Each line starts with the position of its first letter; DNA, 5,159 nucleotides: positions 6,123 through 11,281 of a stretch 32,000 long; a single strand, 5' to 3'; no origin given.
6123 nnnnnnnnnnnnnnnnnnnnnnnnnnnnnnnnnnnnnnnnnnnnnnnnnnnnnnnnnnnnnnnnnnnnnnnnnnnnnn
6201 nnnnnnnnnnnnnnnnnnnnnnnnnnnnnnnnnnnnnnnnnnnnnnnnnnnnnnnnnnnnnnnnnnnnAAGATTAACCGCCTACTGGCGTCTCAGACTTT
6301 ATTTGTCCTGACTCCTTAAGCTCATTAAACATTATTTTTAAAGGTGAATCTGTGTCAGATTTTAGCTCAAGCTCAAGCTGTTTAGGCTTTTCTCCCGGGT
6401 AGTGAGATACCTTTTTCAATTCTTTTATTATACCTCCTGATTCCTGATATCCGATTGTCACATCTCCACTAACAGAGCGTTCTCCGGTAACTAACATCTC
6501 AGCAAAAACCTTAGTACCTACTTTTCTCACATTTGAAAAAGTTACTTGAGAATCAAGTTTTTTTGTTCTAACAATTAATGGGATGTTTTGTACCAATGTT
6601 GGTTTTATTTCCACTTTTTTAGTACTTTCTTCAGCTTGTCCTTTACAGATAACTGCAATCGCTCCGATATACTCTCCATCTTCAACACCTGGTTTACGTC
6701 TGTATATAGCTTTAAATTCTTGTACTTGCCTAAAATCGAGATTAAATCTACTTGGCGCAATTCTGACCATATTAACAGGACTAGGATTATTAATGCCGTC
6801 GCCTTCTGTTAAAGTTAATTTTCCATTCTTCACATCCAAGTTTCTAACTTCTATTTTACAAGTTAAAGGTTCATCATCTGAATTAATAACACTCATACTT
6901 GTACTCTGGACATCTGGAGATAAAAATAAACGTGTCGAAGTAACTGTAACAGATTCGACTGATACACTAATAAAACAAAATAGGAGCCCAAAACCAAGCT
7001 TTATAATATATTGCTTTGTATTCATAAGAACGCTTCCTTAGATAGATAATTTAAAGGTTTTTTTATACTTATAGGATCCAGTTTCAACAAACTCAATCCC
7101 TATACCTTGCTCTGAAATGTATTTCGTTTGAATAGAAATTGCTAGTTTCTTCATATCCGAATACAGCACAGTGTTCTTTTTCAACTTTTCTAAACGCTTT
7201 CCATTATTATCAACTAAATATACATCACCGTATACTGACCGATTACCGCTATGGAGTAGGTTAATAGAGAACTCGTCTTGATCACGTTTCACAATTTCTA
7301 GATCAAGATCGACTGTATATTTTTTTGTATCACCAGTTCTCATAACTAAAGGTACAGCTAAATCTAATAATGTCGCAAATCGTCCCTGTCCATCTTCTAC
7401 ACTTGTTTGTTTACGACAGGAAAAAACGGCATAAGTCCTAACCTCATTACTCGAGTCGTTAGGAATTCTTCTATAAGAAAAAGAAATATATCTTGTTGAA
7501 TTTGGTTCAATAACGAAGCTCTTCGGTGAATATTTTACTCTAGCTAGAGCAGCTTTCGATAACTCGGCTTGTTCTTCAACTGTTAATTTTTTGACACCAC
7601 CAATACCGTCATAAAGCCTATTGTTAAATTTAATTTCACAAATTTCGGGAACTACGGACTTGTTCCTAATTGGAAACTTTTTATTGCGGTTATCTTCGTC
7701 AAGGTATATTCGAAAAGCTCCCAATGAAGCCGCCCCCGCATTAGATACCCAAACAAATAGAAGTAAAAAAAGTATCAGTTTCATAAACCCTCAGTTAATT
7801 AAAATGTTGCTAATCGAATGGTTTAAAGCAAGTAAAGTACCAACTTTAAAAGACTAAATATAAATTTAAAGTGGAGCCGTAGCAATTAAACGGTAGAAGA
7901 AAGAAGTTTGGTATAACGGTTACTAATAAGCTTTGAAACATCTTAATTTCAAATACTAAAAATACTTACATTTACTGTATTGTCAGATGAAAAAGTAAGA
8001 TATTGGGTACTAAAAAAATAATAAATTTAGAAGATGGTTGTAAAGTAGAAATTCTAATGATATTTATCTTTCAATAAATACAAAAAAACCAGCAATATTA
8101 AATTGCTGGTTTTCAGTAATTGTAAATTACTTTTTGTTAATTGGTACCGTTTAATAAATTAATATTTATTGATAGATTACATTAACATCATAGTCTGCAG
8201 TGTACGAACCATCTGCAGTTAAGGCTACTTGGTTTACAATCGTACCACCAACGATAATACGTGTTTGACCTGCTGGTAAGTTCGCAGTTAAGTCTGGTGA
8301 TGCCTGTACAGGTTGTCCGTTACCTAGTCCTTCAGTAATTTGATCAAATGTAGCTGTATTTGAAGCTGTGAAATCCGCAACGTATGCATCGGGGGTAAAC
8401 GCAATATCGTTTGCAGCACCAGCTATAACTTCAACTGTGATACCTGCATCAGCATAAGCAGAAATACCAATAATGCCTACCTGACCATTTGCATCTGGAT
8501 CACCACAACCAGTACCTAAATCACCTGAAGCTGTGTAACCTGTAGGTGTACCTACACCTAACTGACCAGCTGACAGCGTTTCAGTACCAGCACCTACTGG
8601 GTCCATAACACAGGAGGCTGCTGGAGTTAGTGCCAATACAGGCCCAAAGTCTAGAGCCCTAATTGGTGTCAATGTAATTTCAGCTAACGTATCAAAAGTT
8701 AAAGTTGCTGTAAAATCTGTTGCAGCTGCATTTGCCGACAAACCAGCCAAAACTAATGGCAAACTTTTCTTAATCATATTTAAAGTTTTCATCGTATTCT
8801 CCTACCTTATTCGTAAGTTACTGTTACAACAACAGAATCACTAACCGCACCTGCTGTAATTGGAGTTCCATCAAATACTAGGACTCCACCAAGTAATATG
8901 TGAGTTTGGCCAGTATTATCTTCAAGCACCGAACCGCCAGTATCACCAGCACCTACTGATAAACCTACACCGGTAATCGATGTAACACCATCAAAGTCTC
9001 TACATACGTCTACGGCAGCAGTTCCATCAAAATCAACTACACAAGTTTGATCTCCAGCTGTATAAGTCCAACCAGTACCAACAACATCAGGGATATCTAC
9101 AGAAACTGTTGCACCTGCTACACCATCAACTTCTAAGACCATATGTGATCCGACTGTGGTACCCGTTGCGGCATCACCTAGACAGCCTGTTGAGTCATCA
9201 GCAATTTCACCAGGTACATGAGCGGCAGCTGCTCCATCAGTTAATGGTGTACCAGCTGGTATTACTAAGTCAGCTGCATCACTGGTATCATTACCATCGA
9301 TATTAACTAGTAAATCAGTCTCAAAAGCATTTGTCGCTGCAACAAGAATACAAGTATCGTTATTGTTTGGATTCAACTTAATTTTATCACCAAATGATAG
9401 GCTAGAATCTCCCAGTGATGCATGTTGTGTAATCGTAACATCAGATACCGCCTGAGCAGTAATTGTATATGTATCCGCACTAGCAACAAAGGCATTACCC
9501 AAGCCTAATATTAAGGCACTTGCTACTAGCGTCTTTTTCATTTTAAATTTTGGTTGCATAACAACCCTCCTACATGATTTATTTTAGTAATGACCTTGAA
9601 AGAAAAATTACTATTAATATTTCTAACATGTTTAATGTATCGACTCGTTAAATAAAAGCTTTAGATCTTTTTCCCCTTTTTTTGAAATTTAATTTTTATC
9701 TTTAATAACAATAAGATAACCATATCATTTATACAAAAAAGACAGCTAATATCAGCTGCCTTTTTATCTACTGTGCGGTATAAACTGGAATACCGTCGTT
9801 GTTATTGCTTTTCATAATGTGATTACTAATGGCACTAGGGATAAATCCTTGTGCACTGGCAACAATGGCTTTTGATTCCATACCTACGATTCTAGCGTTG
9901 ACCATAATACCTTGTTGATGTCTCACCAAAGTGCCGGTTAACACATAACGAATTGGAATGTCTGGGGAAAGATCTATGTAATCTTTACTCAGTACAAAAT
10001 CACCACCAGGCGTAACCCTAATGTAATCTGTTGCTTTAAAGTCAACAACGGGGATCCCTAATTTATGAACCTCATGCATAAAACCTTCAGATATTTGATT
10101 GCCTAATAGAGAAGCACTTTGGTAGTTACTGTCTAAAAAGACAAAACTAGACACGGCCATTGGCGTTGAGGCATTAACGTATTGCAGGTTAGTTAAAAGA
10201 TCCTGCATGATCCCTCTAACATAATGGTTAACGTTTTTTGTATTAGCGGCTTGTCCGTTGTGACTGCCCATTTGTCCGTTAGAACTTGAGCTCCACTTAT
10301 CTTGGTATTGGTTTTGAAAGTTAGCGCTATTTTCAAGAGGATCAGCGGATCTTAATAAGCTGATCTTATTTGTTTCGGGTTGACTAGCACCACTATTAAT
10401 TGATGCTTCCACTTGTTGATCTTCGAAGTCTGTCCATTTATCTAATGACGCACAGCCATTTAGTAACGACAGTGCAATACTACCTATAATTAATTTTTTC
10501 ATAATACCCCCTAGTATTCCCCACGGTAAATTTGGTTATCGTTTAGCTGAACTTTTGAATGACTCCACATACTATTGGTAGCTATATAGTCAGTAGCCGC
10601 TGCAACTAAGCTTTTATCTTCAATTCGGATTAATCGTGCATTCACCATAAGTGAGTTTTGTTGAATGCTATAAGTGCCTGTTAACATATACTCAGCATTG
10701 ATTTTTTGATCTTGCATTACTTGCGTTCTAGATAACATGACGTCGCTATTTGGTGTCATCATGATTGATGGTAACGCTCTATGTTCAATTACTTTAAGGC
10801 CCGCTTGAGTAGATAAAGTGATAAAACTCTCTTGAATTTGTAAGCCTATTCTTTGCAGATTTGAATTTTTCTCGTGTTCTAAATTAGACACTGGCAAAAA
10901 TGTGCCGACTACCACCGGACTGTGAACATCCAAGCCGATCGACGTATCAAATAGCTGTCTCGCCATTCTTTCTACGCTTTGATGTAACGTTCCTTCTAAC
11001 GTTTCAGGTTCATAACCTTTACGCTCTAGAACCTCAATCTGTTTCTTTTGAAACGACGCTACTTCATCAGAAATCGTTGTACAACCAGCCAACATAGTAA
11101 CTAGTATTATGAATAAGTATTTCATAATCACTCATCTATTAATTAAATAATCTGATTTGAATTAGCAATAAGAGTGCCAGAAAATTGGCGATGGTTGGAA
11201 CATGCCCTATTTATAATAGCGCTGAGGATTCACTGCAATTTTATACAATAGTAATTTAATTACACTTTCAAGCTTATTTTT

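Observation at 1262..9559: Divergent chaperone-usher-like fibre locus built on DUF4402 / spore-coat-U-like subunits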

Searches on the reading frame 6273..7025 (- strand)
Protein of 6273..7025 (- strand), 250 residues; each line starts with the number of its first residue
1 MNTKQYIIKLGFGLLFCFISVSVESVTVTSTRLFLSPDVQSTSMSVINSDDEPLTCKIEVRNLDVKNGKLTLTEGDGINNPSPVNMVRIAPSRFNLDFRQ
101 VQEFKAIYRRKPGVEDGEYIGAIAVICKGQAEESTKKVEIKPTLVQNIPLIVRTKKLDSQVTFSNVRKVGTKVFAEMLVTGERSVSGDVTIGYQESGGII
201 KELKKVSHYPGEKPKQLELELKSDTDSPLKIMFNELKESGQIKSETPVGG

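Call 3: search_protein_families(library=pfam, proteins=[window:6273-7025:-], max_evalue=1)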
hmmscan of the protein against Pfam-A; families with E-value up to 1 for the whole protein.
window:6273-7025:- (250 aa): 2 families
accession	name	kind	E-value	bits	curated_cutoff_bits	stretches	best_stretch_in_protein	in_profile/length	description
PF00345.26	PapD_N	-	0.0082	16.6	23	1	26-153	2-121/126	Pili and flagellar-assembly chaperone, PapD N-terminal domain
PF03003.21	Pox_G9-A16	-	0.15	12.2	24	1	55-90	64-99/128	Pox virus entry-fusion-complex G9/A16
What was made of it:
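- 6273..7025 (-): Chaperone 2 (250 aa, signal peptide). A paralog that has lost the strand-F-type Arg (Ile here). PapD_N E 0.008, covering positions 2-121 of 126, below cut-off (call 3).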

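Call 4: search_protein_families(library=ncbifam, proteins=[window:6273-7025:-], max_evalue=1)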
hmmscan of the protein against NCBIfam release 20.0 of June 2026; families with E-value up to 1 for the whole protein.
window:6273-7025:- (250 aa): 1 family
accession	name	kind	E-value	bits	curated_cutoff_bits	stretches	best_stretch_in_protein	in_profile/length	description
NF007392.0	PRK09918.1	subfamily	0.00082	18.8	183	1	10-159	16-146/236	fimbria/pilus chaperone family protein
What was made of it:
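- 6273..7025 (-): NCBIfam fimbria/pilus chaperone family E 8e-4 (call 4).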

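Call 15: find_homologous_proteins(query=window:6273-7025:-, max_evalue=0.01)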
Query window:6273-7025:- (250 aa): 4 proteins with E <= 0.01 among 694 candidates.
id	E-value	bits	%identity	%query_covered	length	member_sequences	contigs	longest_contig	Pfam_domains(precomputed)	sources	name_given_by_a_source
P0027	5.1e-157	538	100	100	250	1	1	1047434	-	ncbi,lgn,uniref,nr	ncbi:hypothetical protein RT723_08080 [Psychrosphaera aquimarina]|uniref:P pilus assembly protein, c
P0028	6.3e-101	355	66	100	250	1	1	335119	-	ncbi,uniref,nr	ncbi:hypothetical protein KO505_03965 [Psychrosphaera sp. F3M07]|uniref:hypothetical protein n=1 Tax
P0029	6.2e-66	240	47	99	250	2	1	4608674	-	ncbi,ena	-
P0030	2.2e-55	206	45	92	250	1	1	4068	-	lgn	-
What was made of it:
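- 6273..7025 (-): UniRef name: 'P pilus assembly protein, chaperone PapD' (call 15).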

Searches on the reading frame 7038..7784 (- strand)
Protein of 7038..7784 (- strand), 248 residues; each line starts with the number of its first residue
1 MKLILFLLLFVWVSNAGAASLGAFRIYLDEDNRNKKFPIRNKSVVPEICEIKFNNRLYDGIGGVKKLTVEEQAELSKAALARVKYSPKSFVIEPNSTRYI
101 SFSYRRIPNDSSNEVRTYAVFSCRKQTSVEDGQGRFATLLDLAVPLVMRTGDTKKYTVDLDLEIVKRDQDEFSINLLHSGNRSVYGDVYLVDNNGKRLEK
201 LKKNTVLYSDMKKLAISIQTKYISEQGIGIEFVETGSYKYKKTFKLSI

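Call 3: search_protein_families(library=pfam, proteins=[window:7038-7784:-], max_evalue=1)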
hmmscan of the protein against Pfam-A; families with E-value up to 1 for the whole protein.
window:7038-7784:- (248 aa): 1 family
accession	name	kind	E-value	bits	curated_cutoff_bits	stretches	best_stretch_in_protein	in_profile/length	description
PF17610.7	DUF5505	-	0.0087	16.5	27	1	155-194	86-124/156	Family of unknown function (DUF5505)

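Call 4: search_protein_families(library=ncbifam, proteins=[window:7038-7784:-], max_evalue=1)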
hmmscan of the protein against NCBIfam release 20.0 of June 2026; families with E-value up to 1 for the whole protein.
window:7038-7784:- (248 aa): 1 family
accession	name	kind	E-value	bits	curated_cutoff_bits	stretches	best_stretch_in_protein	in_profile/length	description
TIGR01624.1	LRP1_Cterm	paralog_domain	0.037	13.9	36.4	1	113-135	4-27/50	LRP1 C-terminal domain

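Call 26: search_solved_structures(query=A2, max_evalue=1, show_alignments=2)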
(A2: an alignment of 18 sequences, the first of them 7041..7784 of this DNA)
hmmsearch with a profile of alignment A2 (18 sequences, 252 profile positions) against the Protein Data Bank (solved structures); distinct sequences matched with E-value up to 1: 1.
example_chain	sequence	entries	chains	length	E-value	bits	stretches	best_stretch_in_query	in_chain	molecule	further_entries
4ix7_A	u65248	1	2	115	0.13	14.4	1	98-137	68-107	RE55538p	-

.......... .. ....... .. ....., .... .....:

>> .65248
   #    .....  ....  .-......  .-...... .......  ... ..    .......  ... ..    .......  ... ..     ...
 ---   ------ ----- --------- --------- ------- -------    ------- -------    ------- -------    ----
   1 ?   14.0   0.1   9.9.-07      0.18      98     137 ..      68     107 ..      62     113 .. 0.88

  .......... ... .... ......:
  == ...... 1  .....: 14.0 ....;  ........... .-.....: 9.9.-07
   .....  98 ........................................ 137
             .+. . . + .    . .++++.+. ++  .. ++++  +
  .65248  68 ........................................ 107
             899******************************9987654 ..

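Call 27: search_protein_families(library=pfam, alignment_id=A2, max_evalue=0.1)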
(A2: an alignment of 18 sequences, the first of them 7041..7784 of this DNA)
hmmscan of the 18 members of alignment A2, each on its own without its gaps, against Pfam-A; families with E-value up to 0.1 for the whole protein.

A. member 1, window:7041-7784:- (248 aa): 1 family
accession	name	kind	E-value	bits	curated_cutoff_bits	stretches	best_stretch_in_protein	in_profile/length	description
PF17610.7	DUF5505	-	0.0087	16.5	27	1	155-194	86-124/156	Family of unknown function (DUF5505)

B. families by the number of members that match (of 18 scanned): 11 families
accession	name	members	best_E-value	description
PF00345.26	PapD_N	4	9.7e-06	Pili and flagellar-assembly chaperone, PapD N-terminal domain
PF17610.7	DUF5505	1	0.0087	Family of unknown function (DUF5505)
PF22074.2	Cep192_D5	1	0.014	Cep192 domain 5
PF12984.12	DUF3868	1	0.027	Domain of unknown function (DUF3868)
PF19755.4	DUF6242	1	0.046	Domain of unknown function (DUF6242)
PF16392.11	DUF5001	1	0.047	Ig-like domain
PF16389.11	DUF4998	1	0.049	Domain of unknown function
PF24816.2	Ig_CFAP65__9th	1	0.065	Cilia- and flagella-associated protein 65-like, Ig-like domain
PF21017.2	PHA01746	1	0.065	PHA01746-like protein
PF18221.6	MU2_FHA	1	0.074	Mutator 2 Fork head associated domain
PF22076.2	Cep192_D6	1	0.087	Cep192 domain 6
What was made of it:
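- On Chaperone-usher pathway (superfamily level): Four of 18 family members hit PapD_N (call 27).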

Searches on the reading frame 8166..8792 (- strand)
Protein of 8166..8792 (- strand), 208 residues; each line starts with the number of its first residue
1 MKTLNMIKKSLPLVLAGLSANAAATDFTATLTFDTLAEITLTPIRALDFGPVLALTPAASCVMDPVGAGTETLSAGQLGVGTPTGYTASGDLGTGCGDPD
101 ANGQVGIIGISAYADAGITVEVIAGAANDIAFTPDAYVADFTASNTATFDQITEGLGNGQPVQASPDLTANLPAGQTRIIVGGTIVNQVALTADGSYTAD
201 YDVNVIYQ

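Call 3: search_protein_families(library=pfam, proteins=[window:8166-8792:-], max_evalue=1)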
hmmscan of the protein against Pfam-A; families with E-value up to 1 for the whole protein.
window:8166-8792:- (208 aa): 1 family
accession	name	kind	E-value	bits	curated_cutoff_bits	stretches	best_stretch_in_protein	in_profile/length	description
PF14352.11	DUF4402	-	0.017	16.2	25.2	1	101-207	33-129/129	Domain of unknown function (DUF4402)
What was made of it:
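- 8166..8792 (-): Subunit B (208 aa). Divergent DUF4402-type subunit with an N-terminal extension; ends ...VIYQ. Probable major subunit. Pfam DUF4402 E 0.017, 16.2 bits, below the 25.2 cut-off (call 3).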

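Call 4: search_protein_families(library=ncbifam, proteins=[window:8166-8792:-], max_evalue=1)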
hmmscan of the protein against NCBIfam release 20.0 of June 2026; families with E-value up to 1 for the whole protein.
window:8166-8792:- (208 aa): 0 families

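Call 29: find_homologous_proteins(query=window:8166-8792:-, max_evalue=0.01)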
Query window:8166-8792:- (208 aa): 5 proteins with E <= 0.01 among 1739 candidates.
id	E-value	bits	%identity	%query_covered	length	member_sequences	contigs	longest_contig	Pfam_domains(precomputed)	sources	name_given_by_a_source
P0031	6.7e-125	432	100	100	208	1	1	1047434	-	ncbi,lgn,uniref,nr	ncbi:hypothetical protein RT723_08090 [Psychrosphaera aquimarina]|uniref:DUF4402 domain-containing p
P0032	7.8e-104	364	83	100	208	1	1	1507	-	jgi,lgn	jgi:hypothetical protein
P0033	1.3e-102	360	82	100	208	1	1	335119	-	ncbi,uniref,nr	ncbi:hypothetical protein KO505_03975 [Psychrosphaera sp. F3M07]|uniref:hypothetical protein n=1 Tax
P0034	3.8e-41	159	49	100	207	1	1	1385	-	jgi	-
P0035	1.3e-24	105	40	100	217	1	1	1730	-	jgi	jgi:hypothetical protein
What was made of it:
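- Tried and rejected: The word-indexed homolog searches returned only 4-5 relatives for the chaperone and the subunit (calls 15, 29).
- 8166..8792 (-): UniRef names it a DUF4402 domain-containing protein (call 29).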

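Call 31: search_protein_families(library=pfam, alignment_id=A3, max_evalue=0.1)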
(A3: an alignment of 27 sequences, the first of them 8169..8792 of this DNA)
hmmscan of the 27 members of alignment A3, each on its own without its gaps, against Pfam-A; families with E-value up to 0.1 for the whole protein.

A. member 1, window:8169-8792:- (208 aa): 1 family
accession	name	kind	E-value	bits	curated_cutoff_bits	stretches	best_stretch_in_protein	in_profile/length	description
PF14352.11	DUF4402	-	0.017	16.2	25.2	0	101-207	33-129/129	Domain of unknown function (DUF4402)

B. families by the number of members that match (of 27 scanned): 2 families
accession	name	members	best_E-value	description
PF14352.11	DUF4402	5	0.0003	Domain of unknown function (DUF4402)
PF04151.21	PPC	1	0.035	Bacterial pre-peptidase C-terminal domain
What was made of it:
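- On DUF4402 (Pfam PF14352): The best E among the 27 clade members is 3e-4 (call 31).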

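Call 42: search_solved_structures(query=A3, max_evalue=10, show_alignments=2)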
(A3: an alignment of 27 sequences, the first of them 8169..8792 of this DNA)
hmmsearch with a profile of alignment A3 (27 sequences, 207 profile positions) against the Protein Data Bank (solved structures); distinct sequences matched with E-value up to 10: 3.
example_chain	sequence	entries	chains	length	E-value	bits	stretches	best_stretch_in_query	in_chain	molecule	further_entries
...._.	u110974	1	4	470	1.7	11.4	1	99-139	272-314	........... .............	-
5oex_A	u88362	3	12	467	1.7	11.3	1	99-139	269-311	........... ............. | Uncharacterized protein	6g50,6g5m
6uwe_A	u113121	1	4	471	1.8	11.3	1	99-139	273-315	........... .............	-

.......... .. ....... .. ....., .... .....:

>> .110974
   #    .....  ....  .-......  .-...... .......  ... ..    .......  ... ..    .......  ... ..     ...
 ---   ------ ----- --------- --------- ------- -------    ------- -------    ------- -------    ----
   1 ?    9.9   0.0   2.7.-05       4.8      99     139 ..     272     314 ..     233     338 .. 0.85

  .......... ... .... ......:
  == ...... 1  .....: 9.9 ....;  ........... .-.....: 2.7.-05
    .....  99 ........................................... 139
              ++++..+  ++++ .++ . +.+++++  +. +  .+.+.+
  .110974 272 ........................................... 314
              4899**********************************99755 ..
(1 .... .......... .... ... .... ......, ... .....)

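Call 52: predict_structure(alignment_id=A4)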
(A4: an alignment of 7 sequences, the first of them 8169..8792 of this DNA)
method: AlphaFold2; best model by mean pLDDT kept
length: 208 residues; sequences in the alignment: 7
mean_pLDDT: 35.1   pTM: 0.27
mean pLDDT of the five models: 35.1, 34.0, 33.1, 31.2, 31.0
residues with pLDDT >= 90: 0; 70-90: 0; 50-70: 2; < 50: 206
segments of 3 or more residues with pLDDT < 50: 1-130, 134-208
pLDDT, mean of each block of 10 residues (from residue 1): 37 37 30 25 36 34 33 33 31 38 35 36 40 43 35 30 32 39 43 35 38
secondary structure, 60 per line:
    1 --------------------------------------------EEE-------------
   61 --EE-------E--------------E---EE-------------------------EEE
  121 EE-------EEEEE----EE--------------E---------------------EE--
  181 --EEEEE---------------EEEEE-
elements in order: E45-47 E118-122 E130-134 E183-187 E203-207
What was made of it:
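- On Chaperone-usher pathway (superfamily level): The AF2 model of subunit B failed (pLDDT 35, call 52).
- The subunit model failed at pLDDT 35 (call 52), so the incomplete-Ig fold and donor-strand mechanism are untested. The subunit fold and donor-strand groove are untested (call 52).
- Tried and rejected: AlphaFold of subunit B with the only permitted alignment (7 sequences) gave pLDDT 35 and is unusable, so I ran no fold search on it (call 52).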

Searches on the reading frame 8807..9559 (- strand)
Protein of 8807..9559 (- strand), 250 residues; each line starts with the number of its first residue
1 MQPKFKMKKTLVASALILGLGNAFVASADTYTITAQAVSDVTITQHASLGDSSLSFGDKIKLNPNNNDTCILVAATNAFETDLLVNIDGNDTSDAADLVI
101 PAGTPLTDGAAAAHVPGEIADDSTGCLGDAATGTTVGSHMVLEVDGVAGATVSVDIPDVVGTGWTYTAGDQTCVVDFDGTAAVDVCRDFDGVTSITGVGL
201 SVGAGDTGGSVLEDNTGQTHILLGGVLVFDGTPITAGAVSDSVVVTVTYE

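Call 3: search_protein_families(library=pfam, proteins=[window:8807-9559:-], max_evalue=1)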
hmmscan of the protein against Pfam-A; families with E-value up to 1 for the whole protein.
window:8807-9559:- (250 aa): 0 families
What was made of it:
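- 8807..9559 (-): Subunit A (250 aa). Secreted, T/G/A/D-rich, divergent DUF4402-type subunit with an N-terminal extension; ends ...VTYE. The protein itself has no Pfam hit (call 3).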

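Call 4: search_protein_families(library=ncbifam, proteins=[window:8807-9559:-], max_evalue=1)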
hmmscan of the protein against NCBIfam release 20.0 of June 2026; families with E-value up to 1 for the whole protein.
window:8807-9559:- (250 aa): 0 families

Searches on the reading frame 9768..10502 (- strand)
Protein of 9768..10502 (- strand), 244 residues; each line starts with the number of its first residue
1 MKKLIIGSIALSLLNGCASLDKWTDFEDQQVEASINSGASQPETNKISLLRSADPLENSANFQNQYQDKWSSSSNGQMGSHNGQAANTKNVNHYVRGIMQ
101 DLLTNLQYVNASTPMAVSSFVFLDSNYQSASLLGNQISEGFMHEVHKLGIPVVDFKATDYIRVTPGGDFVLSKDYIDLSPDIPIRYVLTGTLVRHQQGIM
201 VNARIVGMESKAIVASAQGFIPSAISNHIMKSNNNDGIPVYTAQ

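Call 20: search_protein_families(library=pfam, proteins=[window:9768-10502:-], max_evalue=0.1)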
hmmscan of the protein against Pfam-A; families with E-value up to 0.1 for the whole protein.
window:9768-10502:- (244 aa): 2 families
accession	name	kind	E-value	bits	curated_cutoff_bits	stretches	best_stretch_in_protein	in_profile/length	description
PF17680.6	FlgO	-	2.5e-43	147.5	22.6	1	98-223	3-127/130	FlgO protein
PF11932.13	DUF3450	-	0.014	15.2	32.6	1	29-113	33-117/241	Protein of unknown function (DUF3450)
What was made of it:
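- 9768..10502 (-): FlgO-domain lipoprotein (244 aa, lipobox LNGC). Conserved accessory gene. Pfam FlgO E 2.5e-43 (call 20).
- Closest known: Vibrio flagellar H-ring protein FlgO. Same: The two upstream lipoproteins carry a full FlgO domain (E 2.5e-43 and 1e-29, call 20).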

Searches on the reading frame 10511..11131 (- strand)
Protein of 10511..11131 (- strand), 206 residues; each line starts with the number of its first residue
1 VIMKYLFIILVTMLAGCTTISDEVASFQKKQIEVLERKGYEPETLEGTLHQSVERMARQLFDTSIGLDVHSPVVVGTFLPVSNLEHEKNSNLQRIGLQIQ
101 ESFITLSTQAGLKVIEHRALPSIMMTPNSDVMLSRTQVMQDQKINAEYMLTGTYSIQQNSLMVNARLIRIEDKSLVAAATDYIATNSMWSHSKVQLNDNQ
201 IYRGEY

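Call 20: search_protein_families(library=pfam, proteins=[window:10511-11131:-], max_evalue=0.1)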
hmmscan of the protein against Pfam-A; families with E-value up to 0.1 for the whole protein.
window:10511-11131:- (206 aa): 1 family
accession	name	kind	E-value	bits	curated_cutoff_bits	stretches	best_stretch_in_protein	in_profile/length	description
PF17680.6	FlgO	-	1.1e-29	103.3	22.6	1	54-187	1-129/130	FlgO protein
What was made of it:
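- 10511..11131 (-): FlgO-domain lipoprotein (206 aa, lipobox LAGC). Conserved accessory gene upstream of the operon; role unknown. Pfam FlgO E 1.1e-29 (call 20).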
